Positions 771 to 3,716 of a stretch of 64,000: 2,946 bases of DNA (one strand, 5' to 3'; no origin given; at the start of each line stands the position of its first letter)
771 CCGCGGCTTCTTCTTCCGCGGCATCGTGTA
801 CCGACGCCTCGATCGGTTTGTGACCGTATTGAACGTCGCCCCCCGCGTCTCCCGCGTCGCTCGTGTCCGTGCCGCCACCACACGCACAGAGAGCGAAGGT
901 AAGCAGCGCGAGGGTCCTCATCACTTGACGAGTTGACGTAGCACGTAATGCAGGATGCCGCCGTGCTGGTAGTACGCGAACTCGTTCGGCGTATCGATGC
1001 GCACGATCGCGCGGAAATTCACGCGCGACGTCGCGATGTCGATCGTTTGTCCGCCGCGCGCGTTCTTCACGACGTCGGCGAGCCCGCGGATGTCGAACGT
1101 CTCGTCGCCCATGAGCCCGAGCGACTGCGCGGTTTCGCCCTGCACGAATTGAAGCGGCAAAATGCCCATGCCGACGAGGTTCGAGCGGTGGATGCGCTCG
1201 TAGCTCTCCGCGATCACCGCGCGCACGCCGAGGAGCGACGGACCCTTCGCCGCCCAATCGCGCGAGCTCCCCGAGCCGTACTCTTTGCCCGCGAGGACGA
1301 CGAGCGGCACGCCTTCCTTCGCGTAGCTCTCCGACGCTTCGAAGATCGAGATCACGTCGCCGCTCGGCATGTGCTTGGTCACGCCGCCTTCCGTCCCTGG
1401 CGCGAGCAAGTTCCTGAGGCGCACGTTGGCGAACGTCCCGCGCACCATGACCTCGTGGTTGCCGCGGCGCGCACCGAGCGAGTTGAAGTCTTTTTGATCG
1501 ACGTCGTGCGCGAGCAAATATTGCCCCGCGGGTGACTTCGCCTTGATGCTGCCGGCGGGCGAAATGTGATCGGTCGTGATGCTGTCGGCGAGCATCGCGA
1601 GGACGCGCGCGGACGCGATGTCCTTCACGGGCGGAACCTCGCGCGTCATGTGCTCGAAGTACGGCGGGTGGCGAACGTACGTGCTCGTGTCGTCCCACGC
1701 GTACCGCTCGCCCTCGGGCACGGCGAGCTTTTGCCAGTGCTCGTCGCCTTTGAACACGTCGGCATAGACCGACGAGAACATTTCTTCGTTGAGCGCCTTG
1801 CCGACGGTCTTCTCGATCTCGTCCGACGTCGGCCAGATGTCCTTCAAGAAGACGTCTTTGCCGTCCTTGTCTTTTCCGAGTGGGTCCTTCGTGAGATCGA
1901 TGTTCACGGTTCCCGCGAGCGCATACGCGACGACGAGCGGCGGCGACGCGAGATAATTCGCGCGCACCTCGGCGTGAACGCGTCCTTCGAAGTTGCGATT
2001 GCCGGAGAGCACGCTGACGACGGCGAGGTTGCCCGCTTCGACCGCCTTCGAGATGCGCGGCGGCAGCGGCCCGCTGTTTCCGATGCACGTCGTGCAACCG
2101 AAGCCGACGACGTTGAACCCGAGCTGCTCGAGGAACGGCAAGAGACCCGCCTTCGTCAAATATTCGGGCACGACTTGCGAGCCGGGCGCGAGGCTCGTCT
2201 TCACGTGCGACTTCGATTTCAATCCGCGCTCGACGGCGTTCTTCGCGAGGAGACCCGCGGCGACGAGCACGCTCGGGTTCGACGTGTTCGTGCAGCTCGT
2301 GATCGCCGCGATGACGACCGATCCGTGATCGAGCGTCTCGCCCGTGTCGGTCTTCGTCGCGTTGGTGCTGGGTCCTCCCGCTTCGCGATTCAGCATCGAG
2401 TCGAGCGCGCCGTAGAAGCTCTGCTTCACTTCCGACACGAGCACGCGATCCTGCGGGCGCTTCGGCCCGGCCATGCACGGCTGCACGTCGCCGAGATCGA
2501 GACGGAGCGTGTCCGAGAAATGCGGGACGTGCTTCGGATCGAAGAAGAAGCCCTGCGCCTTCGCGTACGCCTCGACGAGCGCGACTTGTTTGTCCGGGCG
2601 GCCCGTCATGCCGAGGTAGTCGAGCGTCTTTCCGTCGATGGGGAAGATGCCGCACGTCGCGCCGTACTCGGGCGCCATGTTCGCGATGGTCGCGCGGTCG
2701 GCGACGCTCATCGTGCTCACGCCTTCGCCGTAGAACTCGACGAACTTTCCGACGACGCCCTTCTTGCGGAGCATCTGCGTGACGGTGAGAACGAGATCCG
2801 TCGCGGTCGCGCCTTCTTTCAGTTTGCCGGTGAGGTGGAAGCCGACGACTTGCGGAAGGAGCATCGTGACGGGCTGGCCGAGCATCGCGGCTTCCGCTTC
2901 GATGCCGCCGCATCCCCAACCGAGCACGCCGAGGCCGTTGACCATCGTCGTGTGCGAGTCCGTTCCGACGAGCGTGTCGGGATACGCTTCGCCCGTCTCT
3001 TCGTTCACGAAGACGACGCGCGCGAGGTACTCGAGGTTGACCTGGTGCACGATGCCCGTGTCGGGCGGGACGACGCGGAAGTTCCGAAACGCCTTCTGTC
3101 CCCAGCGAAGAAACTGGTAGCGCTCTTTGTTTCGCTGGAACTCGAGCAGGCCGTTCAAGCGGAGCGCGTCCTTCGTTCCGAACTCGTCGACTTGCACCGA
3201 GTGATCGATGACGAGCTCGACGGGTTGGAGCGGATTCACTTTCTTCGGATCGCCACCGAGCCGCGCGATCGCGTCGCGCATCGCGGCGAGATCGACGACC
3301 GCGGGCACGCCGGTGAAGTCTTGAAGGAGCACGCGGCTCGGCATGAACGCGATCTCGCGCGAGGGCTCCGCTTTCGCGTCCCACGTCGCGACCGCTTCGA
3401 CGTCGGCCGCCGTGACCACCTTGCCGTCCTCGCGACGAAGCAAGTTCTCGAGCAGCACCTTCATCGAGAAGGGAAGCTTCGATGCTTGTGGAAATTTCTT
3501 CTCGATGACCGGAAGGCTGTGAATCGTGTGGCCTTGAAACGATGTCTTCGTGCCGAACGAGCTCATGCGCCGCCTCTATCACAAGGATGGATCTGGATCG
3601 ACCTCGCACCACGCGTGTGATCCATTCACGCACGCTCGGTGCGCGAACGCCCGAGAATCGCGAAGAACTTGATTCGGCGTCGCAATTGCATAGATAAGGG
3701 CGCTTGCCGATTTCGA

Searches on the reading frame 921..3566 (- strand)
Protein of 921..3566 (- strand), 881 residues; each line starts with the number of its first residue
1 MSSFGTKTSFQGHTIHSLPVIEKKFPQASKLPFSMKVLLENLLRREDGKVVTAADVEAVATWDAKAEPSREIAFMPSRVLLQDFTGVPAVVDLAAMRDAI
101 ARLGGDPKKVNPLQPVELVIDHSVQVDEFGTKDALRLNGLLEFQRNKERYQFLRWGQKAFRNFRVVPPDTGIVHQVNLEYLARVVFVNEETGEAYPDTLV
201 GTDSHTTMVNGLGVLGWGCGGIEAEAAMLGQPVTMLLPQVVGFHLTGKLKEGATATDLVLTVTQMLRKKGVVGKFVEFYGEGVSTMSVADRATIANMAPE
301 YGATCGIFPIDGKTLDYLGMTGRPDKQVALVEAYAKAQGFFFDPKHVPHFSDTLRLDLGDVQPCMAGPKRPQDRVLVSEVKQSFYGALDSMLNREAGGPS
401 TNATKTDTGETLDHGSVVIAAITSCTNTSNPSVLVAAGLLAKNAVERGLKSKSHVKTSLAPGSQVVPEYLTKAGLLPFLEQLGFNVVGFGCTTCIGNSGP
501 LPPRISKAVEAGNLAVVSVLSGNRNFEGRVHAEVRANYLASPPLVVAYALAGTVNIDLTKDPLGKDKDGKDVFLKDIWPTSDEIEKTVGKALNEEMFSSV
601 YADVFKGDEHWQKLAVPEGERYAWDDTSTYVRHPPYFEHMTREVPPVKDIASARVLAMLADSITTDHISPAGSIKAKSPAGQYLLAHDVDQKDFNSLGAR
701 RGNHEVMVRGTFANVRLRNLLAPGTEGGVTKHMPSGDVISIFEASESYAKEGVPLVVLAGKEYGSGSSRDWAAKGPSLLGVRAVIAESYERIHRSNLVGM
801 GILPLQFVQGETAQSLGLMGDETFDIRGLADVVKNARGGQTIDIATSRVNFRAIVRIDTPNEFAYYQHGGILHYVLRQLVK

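Call 18: list_cluster_members(proteins=[window:921-3566:-, window:43470-44639:-, window:42365-43459:-, window:51362-52375:-, window:35963-36694:+, window:36830-37363:+, window:36672-37172:+, window:49053-50594:+, window:49026-50594:+, window:38004-39626:+])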
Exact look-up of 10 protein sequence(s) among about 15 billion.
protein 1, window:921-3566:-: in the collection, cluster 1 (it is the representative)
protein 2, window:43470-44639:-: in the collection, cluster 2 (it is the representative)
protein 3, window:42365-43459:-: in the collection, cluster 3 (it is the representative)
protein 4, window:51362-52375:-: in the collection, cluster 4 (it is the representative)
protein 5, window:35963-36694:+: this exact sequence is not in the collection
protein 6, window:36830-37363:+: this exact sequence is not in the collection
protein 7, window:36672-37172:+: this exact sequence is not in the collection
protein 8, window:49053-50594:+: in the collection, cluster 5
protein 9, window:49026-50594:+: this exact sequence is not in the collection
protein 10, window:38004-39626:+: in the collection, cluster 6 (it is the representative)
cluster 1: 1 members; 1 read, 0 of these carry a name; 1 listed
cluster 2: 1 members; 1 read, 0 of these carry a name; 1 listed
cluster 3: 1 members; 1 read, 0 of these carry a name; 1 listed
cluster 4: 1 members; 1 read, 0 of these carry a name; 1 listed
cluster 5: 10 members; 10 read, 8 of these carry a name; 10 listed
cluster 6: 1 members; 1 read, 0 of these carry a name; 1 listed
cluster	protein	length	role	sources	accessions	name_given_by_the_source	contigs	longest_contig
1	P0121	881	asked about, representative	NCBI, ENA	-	-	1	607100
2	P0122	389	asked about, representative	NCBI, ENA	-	-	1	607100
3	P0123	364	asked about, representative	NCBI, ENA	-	-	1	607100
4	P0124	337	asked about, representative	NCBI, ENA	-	-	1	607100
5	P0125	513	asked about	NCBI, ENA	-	-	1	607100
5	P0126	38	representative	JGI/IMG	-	misacylated tRNA(Ala) deacylase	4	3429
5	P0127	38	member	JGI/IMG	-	misacylated tRNA(Ala) deacylase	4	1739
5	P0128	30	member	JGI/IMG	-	Ser-tRNA(Ala) deacylase AlaX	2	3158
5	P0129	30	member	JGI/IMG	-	Ser-tRNA(Ala) deacylase AlaX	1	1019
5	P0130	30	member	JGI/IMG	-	Ser-tRNA(Ala) deacylase AlaX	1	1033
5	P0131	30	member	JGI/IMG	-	Ser-tRNA(Ala) deacylase AlaX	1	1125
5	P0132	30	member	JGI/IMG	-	misacylated tRNA(Ala) deacylase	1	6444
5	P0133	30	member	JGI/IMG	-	Ser-tRNA(Ala) deacylase AlaX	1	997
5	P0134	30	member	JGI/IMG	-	-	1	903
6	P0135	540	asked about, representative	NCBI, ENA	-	-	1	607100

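Call 45: search_protein_families(library=pfam, proteins=[window:924-3566:-], max_evalue=0.001)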
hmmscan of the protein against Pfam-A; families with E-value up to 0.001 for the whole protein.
window:924-3566:- (881 aa): 2 families
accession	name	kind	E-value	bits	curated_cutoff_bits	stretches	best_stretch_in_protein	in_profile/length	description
PF00330.25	Aconitase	-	1.2e-168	562.3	28.7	1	62-552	4-463/463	Aconitase family (aconitate hydratase)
PF00694.25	Aconitase_C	-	2.2e-39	135.3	22.8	1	683-809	4-130/131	Aconitase C-terminal domain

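Call 49: find_encoding_contigs(protein=window:921-3566:-, flank=2000, max_places=2)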
Protein window:921-3566:- (881 aa): no gene with exactly this product is on record in the collection.
